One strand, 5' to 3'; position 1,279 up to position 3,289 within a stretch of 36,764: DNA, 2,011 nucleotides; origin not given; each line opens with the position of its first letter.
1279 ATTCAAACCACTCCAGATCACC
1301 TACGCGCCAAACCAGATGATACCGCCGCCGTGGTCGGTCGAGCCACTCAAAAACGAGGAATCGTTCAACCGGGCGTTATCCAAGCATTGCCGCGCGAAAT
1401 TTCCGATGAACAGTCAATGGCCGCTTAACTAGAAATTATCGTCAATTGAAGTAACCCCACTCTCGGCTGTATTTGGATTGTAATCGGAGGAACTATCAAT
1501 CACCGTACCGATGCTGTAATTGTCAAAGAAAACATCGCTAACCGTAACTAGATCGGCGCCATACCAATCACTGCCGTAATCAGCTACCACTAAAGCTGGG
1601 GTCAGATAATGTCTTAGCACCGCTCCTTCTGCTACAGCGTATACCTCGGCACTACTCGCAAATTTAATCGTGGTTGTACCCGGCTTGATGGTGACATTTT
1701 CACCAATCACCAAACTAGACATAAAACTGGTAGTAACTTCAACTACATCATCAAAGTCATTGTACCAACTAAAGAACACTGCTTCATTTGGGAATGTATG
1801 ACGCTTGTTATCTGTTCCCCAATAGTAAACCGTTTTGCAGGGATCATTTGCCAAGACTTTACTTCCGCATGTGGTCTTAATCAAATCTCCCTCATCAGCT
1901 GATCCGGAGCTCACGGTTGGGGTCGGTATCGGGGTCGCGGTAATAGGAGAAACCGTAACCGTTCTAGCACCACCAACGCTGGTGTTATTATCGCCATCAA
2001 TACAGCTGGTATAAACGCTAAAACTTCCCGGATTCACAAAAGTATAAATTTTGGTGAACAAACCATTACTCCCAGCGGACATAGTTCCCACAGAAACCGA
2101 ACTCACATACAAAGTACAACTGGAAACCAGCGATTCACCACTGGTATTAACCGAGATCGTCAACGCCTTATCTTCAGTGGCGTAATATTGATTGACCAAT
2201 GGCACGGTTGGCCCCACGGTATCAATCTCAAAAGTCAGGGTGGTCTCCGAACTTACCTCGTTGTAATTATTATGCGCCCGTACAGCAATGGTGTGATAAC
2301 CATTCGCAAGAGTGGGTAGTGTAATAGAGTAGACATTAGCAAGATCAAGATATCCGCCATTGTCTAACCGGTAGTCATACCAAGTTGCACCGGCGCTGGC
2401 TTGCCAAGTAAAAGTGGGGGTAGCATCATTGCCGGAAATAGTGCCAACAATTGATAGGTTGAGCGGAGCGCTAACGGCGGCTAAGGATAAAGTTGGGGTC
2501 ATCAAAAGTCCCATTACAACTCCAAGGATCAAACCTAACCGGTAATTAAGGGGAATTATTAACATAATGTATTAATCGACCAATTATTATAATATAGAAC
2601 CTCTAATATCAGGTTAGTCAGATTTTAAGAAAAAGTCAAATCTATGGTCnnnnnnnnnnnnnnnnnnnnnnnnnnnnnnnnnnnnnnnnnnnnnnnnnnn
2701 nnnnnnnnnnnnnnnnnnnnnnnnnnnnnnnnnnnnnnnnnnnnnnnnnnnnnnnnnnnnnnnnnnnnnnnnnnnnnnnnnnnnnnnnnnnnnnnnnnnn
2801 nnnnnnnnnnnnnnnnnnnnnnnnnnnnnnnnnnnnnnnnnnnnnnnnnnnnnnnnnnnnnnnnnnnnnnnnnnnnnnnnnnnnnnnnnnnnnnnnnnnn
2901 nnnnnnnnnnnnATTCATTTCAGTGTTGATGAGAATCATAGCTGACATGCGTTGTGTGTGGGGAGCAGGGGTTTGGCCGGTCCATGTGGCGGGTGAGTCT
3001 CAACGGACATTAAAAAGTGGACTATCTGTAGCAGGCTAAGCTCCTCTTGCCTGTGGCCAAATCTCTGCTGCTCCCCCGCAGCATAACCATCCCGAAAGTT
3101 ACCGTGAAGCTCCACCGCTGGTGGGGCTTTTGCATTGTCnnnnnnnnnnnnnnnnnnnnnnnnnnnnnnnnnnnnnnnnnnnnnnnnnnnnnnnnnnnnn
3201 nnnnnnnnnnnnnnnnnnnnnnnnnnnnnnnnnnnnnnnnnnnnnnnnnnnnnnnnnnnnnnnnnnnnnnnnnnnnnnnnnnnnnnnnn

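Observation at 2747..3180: Orphan ~335-nt structured RNA locus with its own promoter and terminator, divergent from tRNA-Pro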

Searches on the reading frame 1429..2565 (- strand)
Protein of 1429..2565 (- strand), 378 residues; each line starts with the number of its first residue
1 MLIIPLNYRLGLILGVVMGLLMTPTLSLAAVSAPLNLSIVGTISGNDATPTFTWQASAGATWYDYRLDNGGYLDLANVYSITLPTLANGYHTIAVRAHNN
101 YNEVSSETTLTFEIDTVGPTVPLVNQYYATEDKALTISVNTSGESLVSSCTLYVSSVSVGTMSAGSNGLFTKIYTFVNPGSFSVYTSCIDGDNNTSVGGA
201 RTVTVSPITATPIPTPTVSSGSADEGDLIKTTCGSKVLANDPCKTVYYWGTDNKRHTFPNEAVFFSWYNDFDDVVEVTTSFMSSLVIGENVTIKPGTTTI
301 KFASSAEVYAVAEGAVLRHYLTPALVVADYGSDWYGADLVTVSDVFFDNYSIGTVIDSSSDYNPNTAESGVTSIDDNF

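Call 11: search_protein_families(library=pfam, proteins=[window:1429-2565:-])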
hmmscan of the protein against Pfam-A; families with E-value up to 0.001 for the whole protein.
window:1429-2565:- (378 aa): 0 families

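Call 43: find_homologous_proteins(query=window:1432-2565:-, max_evalue=1e-10)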
Query window:1432-2565:- (378 aa): 65 proteins with E <= 1e-10 among 8000 candidates.
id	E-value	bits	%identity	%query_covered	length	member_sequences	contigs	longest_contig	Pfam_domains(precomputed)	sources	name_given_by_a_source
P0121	1.0e-232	790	100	96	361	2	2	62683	-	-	-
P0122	5.7e-137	475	47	68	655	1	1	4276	PF07495.20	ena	-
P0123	1.1e-134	467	60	97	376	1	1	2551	PF19077.7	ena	-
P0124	3.5e-131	456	45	68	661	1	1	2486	PF07617.18,PF07495.20,PF22820.3,PF19077.7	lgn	-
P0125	1.1e-130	454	47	72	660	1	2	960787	PF07495.20,PF22820.3,PF19077.7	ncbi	-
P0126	1.4e-130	454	48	66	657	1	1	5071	PF07495.20,PF22820.3,PF19077.7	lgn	-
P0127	2.9e-128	446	48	66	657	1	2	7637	PF07495.20,PF19077.7,PF18911.7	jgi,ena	-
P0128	3.7e-128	446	45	68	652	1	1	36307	PF07495.20,PF19077.7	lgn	-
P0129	9.2e-127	441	43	68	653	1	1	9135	PF07495.20,PF10830.14,PF19077.7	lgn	-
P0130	5.8e-126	439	58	97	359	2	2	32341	-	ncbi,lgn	-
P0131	8.3e-126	438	48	66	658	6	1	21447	PF07495.20,PF19077.7,PF24372.3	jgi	jgi:hypothetical protein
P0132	1.2e-124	434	47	66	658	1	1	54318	PF07495.20,PF19077.7,PF18911.7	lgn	-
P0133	3.6e-124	433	46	69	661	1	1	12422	PF07495.20,PF22820.3,PF19077.7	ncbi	-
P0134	3.1e-123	430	57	94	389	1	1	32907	PF19077.7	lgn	-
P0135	3.0e-122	426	42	80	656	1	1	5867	PF07495.20,PF19077.7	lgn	-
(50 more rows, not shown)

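Call 44: find_encoding_contigs(protein=P0130, flank=4000, max_places=3)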
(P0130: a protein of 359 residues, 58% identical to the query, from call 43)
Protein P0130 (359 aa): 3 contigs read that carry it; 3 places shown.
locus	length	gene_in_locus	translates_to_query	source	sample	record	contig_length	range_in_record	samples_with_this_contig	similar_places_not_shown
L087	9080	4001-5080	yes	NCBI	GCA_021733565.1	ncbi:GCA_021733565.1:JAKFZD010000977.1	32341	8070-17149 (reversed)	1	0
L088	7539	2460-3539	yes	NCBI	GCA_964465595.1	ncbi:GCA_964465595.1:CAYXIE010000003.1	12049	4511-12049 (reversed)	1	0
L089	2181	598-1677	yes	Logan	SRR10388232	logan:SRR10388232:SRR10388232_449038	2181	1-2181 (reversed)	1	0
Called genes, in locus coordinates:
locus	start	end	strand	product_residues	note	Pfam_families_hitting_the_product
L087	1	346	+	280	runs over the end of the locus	-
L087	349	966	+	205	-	-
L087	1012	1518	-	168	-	PF03449:GreA_GreB_N, PF01272:GreA_GreB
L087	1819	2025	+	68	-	PF00313:CSD, PF08206:OB_RNB (weak)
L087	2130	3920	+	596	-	PF02463:SMC_N (faint), PF03193:RsgA_GTPase (faint), PF13476:AAA_23 (faint), PF25199:nSTAND_NTPase5 (faint), PF00005:ABC_tran, PF12848:ABC_tran_Xtn, PF00005:ABC_tran, PF13304:AAA_21 (weak), +6 more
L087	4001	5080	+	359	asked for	-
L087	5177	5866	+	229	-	-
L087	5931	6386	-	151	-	-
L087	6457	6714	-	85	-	-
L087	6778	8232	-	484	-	-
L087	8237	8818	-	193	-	PF04542:Sigma70_r2, PF08281:Sigma70_r4_2, PF04545:Sigma70_r4 (weak)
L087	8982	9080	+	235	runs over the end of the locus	-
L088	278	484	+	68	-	PF00313:CSD, PF08206:OB_RNB (weak)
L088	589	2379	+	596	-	PF02463:SMC_N (faint), PF03193:RsgA_GTPase (faint), PF13476:AAA_23 (faint), PF25199:nSTAND_NTPase5 (faint), PF00005:ABC_tran, PF12848:ABC_tran_Xtn, PF00005:ABC_tran, PF13304:AAA_21 (weak), +6 more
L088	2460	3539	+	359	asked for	-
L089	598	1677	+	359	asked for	-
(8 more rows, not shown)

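Call 45: find_encoding_contigs(protein=P0134, flank=4000, max_places=3)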
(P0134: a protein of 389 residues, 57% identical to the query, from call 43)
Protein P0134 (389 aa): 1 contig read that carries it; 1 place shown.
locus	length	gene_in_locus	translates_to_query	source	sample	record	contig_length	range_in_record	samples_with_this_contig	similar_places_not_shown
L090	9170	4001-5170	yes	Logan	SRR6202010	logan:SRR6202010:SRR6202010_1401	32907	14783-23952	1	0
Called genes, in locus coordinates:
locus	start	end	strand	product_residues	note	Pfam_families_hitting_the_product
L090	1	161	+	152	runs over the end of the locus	PF00293:NUDIX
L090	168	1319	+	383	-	PF07995:GSDH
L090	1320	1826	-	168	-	PF03449:GreA_GreB_N, PF01272:GreA_GreB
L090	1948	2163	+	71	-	PF00313:CSD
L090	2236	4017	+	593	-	PF01580:FtsK_SpoIIIE (faint), PF02463:SMC_N (faint), PF03193:RsgA_GTPase (faint), PF13555:AAA_29 (faint), PF00005:ABC_tran, PF12848:ABC_tran_Xtn, PF00005:ABC_tran, PF13304:AAA_21 (weak), +6 more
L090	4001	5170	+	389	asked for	PF19077:Big_13 (faint)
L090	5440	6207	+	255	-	-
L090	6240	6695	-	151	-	PF01814:Hemerythrin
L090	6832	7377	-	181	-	PF10469:AKAP7_NLS, PF02834:LigT_PEase, PF13563:2_5_RNA_ligase2, PF02834:LigT_PEase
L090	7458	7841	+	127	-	-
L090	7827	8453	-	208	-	PF03167:UDG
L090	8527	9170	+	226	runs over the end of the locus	-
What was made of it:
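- Tried and rejected: synteny through the neighbouring 378-aa gene, whose homologues sit in a different context (calls 43-45);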

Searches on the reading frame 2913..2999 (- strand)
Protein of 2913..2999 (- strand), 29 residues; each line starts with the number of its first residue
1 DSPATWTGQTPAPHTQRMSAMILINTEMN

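Call 53: search_protein_families(library=pfam, max_evalue=1, proteins=[window:2913-2999:-])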
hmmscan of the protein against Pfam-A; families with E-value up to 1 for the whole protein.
seq(29 aa): 0 families

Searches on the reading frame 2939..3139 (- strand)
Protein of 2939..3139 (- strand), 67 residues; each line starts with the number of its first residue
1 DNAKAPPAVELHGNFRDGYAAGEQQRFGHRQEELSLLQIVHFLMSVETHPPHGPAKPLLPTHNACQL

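Call 31: find_related_loci(query=window:2939-3139:-, collection=viral_contigs, flank=3000)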
Query seq(67 aa) (67 aa) in viral_contigs; peptide patterns used: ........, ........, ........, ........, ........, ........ (x = any residue, [..] = any of these).
16 stretches matched a pattern, but none encodes a relative of the query by tblastn (E <= 1e-3).

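Call 32: find_related_loci(query=window:2939-3139:-, collection=metagenome_contigs, flank=3000)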
Query seq(67 aa) (67 aa) in metagenome_contigs; peptide patterns used: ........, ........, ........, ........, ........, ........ (x = any residue, [..] = any of these).
563 stretches matched a pattern; 1 encode a relative of the query (tblastn E <= 1e-3); 1 distinct loci.
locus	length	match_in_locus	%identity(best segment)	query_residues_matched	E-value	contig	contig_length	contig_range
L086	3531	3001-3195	92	1-66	8e-38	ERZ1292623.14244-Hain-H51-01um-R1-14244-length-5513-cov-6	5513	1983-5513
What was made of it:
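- A metagenome scan with six codon-degenerate 24-nt patterns found only another strain (call 32), and a viral scan found nothing (call 31). A housekeeping RNA should keep long conserved stretches in related genera, yet the metagenome scan found only the same species (call 32).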

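Call 41: search_protein_representatives(protein=window:2939-3139:-)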
Query: 67 residues. Proteins with E-value up to 0.001 (for the whole library): 0; up to 1e-10: 0; up to 1e-30: 0. The best 0 are listed.
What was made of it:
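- Tried and rejected: a pseudo-protein made from a stop-free frame of the RNA, used against viral contigs (call 31), metagenome contigs (call 32, which found only strain L086) and 1.84 billion protein representatives (call 41);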

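Call 53: search_protein_families(library=pfam, max_evalue=1, proteins=[window:2939-3139:-])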
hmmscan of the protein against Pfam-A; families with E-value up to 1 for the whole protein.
seq(67 aa): 0 families

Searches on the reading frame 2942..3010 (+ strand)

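Call 53: search_protein_families(library=pfam, max_evalue=1, proteins=[window:2942-3010:+])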
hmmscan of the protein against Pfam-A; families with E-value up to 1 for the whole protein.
seq(23 aa): 1 family
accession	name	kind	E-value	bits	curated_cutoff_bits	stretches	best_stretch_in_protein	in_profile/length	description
PF04296.18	YlxR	-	0.12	12.8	26.9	1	2-21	2-21/75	Protein of unknown function (DUF448)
